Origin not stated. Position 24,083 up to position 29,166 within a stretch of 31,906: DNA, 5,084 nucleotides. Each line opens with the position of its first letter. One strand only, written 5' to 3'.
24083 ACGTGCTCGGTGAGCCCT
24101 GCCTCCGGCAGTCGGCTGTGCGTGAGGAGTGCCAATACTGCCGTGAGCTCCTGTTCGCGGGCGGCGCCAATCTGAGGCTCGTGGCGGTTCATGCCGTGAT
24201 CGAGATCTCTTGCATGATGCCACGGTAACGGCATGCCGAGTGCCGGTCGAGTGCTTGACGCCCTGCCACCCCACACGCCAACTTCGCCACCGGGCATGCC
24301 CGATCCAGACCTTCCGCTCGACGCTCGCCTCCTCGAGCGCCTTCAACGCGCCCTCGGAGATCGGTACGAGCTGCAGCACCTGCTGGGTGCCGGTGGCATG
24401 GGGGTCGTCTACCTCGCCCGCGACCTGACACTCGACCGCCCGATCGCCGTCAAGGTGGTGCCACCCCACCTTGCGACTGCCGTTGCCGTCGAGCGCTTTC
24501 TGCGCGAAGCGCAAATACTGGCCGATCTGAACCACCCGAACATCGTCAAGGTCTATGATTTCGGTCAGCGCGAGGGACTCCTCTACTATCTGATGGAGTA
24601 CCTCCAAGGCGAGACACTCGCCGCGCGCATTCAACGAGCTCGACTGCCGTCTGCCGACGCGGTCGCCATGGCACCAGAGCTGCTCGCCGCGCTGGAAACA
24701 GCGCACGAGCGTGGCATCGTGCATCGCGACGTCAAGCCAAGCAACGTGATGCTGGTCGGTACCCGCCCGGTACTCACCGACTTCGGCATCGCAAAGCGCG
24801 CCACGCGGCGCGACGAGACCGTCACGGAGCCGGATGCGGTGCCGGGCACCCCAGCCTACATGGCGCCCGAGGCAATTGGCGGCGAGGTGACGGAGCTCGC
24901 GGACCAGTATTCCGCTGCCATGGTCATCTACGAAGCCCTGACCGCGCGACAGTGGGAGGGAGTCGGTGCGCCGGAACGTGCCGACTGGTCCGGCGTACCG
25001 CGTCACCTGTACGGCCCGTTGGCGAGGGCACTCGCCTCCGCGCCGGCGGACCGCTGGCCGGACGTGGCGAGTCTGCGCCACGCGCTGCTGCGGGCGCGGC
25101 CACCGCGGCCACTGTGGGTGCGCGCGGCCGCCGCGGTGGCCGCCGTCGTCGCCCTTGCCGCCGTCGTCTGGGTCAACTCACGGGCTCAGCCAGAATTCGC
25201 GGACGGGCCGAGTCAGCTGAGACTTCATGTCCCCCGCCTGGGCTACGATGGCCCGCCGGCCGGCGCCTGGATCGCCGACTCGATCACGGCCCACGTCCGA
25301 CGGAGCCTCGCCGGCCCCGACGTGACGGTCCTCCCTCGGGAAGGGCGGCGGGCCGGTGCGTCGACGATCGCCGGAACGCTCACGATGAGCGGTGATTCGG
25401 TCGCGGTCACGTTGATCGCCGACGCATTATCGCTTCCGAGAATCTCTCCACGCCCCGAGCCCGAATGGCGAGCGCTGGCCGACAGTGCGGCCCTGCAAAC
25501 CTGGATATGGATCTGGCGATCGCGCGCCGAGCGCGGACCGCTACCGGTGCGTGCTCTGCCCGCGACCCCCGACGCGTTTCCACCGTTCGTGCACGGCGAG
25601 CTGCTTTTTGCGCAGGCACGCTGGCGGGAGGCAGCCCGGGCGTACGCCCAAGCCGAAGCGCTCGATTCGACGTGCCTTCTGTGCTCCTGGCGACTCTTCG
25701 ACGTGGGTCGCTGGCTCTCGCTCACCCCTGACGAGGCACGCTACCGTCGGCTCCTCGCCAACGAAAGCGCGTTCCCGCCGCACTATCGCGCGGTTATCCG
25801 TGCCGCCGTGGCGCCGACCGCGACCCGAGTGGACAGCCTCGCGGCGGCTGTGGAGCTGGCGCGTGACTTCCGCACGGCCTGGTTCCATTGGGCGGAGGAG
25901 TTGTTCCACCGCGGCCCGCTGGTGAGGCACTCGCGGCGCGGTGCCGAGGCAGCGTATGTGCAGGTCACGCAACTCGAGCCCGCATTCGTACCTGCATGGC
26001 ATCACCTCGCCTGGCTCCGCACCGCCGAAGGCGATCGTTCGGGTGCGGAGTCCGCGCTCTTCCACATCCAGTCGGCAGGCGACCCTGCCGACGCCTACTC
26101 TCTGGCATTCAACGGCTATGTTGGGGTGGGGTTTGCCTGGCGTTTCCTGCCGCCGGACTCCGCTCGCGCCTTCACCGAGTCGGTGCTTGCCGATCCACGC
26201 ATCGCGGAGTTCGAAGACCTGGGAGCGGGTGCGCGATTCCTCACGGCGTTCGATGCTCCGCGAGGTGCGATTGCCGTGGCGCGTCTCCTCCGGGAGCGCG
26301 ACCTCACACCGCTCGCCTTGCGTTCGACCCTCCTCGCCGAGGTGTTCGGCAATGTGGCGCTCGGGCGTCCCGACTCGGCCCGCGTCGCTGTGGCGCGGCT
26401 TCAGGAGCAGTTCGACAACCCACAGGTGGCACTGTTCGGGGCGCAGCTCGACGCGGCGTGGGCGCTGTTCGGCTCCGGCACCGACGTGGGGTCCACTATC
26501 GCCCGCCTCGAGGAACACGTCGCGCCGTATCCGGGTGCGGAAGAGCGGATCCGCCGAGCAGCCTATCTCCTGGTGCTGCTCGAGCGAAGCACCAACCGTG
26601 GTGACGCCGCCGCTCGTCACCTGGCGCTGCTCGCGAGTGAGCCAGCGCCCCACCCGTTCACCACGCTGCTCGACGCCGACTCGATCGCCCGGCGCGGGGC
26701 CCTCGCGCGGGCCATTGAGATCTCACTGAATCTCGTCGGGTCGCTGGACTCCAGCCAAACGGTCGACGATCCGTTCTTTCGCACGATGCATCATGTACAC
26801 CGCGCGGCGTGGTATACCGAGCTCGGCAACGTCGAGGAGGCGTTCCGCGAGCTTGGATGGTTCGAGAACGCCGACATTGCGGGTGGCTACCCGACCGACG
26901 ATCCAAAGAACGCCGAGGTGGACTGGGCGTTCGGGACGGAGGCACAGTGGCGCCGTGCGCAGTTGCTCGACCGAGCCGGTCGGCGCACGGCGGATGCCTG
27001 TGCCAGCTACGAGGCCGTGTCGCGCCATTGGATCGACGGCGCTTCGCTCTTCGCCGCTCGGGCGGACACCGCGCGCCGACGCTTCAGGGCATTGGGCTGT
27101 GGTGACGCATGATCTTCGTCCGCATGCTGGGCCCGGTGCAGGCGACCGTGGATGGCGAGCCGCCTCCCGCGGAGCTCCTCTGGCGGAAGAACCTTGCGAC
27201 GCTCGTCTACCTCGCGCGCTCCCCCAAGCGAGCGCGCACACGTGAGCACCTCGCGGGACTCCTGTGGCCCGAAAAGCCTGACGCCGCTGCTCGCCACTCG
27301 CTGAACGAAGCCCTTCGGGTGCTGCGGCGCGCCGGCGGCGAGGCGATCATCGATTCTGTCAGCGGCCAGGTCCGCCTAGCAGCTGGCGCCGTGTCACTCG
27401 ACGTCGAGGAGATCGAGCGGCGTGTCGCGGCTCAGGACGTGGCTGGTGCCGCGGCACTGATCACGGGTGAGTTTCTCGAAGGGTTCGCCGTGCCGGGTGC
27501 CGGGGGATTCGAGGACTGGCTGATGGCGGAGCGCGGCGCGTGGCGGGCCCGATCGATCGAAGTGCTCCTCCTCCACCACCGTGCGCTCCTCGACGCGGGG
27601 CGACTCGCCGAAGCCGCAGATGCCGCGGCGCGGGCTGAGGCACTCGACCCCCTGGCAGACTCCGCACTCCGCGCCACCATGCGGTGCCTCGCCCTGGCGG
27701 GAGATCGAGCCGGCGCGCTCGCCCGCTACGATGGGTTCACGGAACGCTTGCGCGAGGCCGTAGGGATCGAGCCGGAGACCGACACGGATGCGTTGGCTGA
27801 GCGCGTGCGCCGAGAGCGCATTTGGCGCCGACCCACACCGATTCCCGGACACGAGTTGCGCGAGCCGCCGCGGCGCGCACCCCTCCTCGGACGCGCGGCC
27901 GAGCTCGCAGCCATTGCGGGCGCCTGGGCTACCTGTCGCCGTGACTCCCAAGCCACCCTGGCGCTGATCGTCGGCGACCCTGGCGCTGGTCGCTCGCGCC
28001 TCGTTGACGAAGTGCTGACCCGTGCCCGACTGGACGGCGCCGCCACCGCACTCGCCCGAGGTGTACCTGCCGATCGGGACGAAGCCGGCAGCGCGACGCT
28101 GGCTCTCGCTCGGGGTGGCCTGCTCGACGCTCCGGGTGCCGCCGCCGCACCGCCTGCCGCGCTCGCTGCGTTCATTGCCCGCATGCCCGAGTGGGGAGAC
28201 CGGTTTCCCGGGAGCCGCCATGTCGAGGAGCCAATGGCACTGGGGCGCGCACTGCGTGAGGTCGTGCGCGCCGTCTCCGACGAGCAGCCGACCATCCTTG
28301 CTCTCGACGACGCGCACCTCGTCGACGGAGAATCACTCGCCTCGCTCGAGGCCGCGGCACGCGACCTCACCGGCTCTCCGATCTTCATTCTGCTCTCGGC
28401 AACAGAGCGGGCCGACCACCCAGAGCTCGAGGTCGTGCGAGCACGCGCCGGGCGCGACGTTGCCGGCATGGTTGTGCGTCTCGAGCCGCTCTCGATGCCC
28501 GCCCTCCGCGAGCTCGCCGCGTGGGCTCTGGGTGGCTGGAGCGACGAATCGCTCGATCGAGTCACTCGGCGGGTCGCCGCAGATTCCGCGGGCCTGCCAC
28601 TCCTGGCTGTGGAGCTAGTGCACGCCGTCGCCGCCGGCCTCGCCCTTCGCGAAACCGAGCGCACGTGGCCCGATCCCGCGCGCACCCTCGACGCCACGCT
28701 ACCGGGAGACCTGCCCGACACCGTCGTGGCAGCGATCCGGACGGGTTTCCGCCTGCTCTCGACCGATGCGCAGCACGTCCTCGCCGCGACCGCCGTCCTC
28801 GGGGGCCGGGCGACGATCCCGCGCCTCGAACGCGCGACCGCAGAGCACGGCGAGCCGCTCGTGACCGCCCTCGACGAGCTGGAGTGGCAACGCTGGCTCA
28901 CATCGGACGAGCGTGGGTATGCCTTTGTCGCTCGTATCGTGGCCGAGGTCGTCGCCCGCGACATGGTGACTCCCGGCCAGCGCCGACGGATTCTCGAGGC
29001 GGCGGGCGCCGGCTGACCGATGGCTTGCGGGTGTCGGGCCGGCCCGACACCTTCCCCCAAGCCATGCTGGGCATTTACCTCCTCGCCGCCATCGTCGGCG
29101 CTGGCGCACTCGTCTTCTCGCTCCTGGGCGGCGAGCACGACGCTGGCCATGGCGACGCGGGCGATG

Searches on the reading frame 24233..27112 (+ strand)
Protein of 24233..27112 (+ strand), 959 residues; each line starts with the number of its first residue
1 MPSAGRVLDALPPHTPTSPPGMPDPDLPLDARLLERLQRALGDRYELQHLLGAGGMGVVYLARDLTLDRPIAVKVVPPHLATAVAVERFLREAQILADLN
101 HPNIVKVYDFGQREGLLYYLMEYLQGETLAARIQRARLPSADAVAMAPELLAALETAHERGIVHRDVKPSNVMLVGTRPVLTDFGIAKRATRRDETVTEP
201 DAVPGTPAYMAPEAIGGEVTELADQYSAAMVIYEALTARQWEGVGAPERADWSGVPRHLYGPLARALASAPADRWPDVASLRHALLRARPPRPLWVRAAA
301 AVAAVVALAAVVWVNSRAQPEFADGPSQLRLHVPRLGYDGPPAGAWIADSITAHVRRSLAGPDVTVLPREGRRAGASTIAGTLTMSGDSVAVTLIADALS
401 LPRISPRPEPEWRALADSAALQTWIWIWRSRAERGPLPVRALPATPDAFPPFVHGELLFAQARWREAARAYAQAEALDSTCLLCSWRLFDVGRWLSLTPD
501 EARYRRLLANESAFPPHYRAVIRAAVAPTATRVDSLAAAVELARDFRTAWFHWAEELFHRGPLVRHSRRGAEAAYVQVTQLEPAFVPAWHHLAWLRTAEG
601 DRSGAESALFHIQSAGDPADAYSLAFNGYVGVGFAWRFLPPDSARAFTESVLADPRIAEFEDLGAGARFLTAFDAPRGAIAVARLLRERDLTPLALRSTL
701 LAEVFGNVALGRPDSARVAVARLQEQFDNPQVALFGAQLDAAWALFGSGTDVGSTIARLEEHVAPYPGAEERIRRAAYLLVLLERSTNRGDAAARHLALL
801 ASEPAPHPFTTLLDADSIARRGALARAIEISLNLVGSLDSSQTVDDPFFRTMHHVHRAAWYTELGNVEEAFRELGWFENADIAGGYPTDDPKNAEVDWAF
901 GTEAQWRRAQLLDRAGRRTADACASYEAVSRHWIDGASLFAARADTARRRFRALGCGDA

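Call 88: search_protein_families(library=pfam, proteins=[window:24233-27112:+], max_evalue=0.00001)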
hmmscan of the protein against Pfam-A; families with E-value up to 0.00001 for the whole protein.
window:24233-27112:+ (959 aa): 3 families
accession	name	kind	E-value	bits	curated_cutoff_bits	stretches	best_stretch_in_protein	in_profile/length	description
PF00069.31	Pkinase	-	1.9e-41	142.6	31.7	1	45-239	1-194/263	Protein kinase domain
PF07714.23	PK_Tyr_Ser-Thr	-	1.1e-23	84.3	23.1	1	46-238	2-200/258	Protein tyrosine and serine/threonine kinase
PF01636.29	APH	-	5.3e-08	33.4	23.2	1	68-158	20-108/239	Phosphotransferase enzyme family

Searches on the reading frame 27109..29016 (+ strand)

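Call 88: search_protein_families(library=pfam, proteins=[window:27109-29016:+], max_evalue=0.00001)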
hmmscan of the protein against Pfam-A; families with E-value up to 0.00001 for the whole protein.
window:27109-29016:+ (635 aa): 2 families
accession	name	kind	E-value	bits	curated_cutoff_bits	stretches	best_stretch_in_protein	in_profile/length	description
PF13191.12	AAA_16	-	7.8e-15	56.2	32.6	1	259-427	2-166/167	AAA ATPase domain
PF03704.23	BTAD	-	3.5e-14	53.8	22.1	1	106-234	24-146/146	Bacterial transcriptional activator domain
